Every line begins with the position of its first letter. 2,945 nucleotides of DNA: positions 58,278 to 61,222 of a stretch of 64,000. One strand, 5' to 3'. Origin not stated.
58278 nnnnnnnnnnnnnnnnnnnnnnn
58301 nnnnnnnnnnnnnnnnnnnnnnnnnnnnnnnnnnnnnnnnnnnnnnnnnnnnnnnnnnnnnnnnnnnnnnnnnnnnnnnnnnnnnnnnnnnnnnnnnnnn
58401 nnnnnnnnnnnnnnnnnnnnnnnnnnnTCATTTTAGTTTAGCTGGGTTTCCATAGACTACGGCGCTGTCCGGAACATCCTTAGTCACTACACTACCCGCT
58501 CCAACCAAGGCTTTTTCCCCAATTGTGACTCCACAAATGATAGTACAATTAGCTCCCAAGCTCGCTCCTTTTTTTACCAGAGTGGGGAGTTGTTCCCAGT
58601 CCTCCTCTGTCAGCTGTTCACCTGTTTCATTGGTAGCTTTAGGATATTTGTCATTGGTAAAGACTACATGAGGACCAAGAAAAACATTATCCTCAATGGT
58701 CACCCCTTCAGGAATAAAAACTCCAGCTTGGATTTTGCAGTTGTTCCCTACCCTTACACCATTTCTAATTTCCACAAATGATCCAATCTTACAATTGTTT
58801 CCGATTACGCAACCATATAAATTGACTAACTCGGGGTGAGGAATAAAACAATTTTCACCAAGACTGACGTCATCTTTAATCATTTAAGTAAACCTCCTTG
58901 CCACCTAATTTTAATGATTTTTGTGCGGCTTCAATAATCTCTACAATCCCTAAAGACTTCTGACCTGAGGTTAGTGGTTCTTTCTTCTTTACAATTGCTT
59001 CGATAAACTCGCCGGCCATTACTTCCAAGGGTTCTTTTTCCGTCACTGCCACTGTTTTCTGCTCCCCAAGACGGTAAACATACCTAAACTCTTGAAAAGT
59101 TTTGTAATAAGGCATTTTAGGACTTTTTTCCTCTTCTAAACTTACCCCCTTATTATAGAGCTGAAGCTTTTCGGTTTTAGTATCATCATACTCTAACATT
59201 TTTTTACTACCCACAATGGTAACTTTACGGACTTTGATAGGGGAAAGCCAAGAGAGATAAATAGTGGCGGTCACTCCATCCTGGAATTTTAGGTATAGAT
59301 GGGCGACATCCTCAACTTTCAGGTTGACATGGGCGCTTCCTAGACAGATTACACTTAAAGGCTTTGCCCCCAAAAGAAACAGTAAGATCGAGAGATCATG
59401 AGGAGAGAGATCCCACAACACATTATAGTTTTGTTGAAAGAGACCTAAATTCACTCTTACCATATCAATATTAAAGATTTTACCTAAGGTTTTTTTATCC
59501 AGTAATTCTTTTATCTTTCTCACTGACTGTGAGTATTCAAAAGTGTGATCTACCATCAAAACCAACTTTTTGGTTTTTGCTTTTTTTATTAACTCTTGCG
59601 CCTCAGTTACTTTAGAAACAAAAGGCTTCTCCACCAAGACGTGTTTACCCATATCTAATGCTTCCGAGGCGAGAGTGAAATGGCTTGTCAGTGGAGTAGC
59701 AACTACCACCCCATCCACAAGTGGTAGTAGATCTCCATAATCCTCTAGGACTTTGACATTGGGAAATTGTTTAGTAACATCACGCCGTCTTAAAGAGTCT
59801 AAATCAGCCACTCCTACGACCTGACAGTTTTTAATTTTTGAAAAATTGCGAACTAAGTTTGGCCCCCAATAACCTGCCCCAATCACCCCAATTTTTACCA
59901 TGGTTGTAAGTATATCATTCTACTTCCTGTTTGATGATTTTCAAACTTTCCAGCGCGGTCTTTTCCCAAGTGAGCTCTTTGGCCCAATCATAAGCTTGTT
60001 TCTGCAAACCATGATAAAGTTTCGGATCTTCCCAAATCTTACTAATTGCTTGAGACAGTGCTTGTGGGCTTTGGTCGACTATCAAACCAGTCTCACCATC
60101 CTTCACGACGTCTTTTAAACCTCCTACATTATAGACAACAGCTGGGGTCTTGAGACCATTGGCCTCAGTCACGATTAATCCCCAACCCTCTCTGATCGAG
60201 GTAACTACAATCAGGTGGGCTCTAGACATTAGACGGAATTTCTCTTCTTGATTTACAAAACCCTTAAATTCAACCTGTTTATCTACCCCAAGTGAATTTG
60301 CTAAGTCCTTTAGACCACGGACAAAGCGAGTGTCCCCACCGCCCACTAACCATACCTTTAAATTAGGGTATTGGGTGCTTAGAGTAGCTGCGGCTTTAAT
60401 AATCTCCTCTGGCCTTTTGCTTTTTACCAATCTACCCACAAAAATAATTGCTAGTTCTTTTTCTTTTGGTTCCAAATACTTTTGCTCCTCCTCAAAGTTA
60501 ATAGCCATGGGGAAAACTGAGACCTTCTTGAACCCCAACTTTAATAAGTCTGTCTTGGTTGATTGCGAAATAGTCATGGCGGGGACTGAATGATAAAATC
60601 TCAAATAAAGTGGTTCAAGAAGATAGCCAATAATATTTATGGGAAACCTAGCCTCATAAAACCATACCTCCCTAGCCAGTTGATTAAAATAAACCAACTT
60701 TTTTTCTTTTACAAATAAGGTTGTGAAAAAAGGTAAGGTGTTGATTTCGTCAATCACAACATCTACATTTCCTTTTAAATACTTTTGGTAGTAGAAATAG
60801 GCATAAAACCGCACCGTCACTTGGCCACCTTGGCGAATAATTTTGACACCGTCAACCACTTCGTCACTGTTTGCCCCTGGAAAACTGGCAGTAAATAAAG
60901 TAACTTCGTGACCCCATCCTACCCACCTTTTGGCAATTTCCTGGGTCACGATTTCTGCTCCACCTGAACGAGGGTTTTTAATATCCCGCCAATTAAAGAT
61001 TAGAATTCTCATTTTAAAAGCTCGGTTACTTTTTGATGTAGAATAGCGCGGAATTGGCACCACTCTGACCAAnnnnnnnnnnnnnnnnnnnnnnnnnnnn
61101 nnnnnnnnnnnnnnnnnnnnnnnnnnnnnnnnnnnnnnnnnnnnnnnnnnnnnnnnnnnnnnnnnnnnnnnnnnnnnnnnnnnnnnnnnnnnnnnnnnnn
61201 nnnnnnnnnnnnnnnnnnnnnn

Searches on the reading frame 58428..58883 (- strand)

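Call 57: search_protein_families(library=pfam, proteins=[window:58428-58883:-], max_evalue=0.01)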
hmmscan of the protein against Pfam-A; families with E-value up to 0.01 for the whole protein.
window:58428-58883:- (151 aa): 5 families
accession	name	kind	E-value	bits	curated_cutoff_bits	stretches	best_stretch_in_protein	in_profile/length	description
PF00132.30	Hexapep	-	2.7e-25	87.4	27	2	24-57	1-34/36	Bacterial transferase hexapeptide (six repeats)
PF14602.12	Hexapep_2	-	5.6e-18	64.8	27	2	26-57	3-32/34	Hexapeptide repeat of succinyl-transferase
PF25084.1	LbH_EIF2B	-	3.3e-11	43.6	54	1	2-76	18-94/105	EIF2B subunit epsilon LbH domain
PF25087.1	GMPPB_C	-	0.00012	22.2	39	0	41-72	9-40/110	GMPPB C-terminal domain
PF25247.1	LbH_GLGC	-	0.0034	17.7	27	0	23-63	83-123/135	GLGC left-handed parallel beta-helix domain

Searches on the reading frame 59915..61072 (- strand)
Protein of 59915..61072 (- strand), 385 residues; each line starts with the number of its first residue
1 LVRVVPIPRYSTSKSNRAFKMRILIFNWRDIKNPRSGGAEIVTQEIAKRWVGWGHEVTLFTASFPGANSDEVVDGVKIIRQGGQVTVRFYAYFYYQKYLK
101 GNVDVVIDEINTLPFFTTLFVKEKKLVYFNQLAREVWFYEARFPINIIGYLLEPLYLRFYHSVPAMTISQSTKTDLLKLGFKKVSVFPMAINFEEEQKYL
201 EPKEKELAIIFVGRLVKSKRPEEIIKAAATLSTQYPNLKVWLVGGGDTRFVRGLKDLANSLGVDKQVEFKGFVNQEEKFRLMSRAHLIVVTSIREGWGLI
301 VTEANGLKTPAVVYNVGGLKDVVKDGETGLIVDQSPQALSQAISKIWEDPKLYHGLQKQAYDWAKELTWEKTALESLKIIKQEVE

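Call 57: search_protein_families(library=pfam, proteins=[window:59915-61072:-], max_evalue=0.01)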
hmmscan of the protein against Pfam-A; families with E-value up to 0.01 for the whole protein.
window:59915-61072:- (385 aa): 6 families
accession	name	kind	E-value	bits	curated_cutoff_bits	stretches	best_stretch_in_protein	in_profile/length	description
PF00534.26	Glycos_transf_1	-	7.9e-40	136.6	26.4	1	193-363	2-172/172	Glycosyl transferases group 1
PF13692.12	Glyco_trans_1_4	-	6.5e-27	95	27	1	208-349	3-142/142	Glycosyl transferases group 1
PF20706.3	GT4-conflict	-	1.1e-11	44.8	26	1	182-373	172-382/385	Family 4 Glycosyltransferase in conflict systems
PF13439.12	Glyco_transf_4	-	1.2e-08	35.6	28.5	1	37-194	2-169/170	Glycosyltransferase Family 4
PF13579.12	Glyco_trans_4_4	-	0.00013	22.8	29.7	1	37-80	1-44/158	Glycosyl transferase 4-like domain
PF02350.25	Epimerase_2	-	0.0065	15.8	30.6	1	198-360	173-330/347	UDP-N-acetylglucosamine 2-epimerase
